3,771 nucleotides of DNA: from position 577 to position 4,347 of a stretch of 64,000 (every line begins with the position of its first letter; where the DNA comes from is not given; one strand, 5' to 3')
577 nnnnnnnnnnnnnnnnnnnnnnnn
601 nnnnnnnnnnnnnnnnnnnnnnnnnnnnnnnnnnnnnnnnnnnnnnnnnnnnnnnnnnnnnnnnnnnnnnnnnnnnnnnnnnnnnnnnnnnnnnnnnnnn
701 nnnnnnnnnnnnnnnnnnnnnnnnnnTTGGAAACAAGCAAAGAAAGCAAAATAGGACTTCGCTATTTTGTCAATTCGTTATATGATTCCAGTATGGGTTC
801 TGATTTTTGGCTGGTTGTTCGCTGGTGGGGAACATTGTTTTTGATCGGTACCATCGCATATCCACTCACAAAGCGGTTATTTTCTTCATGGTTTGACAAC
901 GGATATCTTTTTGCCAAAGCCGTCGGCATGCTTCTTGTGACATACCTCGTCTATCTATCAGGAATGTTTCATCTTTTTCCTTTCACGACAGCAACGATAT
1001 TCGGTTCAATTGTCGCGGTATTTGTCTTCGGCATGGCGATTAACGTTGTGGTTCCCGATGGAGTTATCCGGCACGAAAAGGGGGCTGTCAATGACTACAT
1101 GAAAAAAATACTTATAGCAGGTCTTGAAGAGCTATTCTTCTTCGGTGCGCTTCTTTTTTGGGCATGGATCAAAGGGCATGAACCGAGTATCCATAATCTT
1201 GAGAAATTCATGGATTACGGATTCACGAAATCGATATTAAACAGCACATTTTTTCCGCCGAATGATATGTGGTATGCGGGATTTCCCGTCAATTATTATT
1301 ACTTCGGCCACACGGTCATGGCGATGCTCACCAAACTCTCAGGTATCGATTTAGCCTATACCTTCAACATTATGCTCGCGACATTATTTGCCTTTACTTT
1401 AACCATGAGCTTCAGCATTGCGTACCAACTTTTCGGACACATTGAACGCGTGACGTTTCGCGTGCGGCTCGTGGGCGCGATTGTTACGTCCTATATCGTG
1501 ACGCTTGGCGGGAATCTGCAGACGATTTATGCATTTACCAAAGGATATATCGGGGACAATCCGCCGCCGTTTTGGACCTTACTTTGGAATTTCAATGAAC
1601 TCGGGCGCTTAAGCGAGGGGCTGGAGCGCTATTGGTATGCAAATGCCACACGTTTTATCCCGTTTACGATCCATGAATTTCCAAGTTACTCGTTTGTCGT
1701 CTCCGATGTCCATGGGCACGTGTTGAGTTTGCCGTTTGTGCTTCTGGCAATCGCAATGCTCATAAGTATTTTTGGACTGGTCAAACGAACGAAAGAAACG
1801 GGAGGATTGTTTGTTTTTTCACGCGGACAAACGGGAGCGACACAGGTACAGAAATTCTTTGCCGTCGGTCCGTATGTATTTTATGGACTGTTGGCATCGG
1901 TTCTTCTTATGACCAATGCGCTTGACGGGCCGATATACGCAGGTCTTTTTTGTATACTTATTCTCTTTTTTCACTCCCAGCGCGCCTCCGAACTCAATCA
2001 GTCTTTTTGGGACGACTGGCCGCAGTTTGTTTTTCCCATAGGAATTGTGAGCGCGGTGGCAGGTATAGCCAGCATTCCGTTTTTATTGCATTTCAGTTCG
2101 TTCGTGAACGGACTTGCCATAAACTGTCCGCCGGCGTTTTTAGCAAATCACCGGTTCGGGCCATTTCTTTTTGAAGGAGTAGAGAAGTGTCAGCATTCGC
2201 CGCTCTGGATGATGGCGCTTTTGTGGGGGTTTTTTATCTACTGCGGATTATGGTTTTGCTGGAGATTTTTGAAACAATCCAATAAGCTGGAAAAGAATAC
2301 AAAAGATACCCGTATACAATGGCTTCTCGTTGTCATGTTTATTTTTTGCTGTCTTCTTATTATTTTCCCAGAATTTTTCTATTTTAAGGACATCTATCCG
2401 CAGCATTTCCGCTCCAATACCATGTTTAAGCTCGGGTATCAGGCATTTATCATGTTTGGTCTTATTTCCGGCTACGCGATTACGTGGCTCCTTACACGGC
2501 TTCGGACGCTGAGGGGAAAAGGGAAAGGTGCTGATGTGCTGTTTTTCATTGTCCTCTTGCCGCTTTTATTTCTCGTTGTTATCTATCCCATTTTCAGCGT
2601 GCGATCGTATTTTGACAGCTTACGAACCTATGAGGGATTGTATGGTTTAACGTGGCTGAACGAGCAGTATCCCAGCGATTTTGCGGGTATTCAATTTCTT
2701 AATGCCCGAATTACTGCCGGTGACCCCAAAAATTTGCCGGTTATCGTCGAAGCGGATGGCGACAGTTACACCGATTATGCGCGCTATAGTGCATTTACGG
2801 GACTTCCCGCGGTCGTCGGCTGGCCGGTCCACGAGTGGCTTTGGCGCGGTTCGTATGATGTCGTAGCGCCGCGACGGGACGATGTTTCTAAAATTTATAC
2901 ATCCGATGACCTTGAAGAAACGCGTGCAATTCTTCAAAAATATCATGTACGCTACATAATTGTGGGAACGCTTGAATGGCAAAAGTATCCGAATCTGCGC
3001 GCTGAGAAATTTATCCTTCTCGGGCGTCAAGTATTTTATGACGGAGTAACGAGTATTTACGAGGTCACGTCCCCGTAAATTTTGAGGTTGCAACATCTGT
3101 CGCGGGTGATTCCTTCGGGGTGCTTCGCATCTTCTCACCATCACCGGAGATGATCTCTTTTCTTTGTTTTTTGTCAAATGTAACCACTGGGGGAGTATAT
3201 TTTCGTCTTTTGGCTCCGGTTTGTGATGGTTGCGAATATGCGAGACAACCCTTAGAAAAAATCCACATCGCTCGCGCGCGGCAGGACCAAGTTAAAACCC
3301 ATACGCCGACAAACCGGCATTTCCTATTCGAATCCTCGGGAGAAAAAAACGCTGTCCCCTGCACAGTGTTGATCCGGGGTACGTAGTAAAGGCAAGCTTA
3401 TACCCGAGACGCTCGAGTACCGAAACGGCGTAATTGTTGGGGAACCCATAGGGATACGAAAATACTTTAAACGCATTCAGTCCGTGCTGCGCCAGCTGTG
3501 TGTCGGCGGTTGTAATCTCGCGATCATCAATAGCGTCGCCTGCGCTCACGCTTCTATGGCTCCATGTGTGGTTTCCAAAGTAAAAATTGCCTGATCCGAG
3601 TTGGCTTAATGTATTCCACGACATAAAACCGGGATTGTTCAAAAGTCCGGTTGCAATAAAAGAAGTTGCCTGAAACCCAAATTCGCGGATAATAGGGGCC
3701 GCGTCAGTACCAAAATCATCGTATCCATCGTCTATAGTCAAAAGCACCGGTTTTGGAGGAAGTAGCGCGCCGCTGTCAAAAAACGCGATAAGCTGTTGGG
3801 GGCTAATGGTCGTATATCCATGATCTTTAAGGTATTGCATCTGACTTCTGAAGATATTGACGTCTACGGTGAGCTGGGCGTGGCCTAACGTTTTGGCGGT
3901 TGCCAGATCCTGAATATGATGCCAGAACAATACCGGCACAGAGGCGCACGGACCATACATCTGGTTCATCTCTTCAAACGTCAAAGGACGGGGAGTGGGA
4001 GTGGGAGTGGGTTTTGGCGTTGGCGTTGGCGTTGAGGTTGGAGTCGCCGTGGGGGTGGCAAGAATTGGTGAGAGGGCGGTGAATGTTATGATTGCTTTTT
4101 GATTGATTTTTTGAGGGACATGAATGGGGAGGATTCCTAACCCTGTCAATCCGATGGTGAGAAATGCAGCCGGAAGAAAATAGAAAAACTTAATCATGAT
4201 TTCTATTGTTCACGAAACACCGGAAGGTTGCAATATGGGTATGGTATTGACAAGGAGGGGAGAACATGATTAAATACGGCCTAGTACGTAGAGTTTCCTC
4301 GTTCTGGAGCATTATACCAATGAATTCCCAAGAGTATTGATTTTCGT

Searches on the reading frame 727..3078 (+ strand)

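Call 7: search_protein_families(library=pfam, proteins=[window:727-3078:+], max_evalue=0.001)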
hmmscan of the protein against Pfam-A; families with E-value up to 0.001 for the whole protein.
window:727-3078:+ (783 aa): 1 family
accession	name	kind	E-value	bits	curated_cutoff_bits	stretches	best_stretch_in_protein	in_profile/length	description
PF10060.15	DUF2298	-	1.1e-88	298.8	27.8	2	70-538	1-406/488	Uncharacterized membrane protein (DUF2298)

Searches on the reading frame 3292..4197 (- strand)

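Call 7: search_protein_families(library=pfam, proteins=[window:3292-4197:-], max_evalue=0.001)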
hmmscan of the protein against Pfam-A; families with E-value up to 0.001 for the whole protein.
window:3292-4197:- (301 aa): 1 family
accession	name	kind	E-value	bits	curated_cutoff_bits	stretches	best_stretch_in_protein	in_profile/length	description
PF01522.26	Polysacc_deac_1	-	3.7e-17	62.9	23.1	1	147-268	5-123/124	Polysaccharide deacetylase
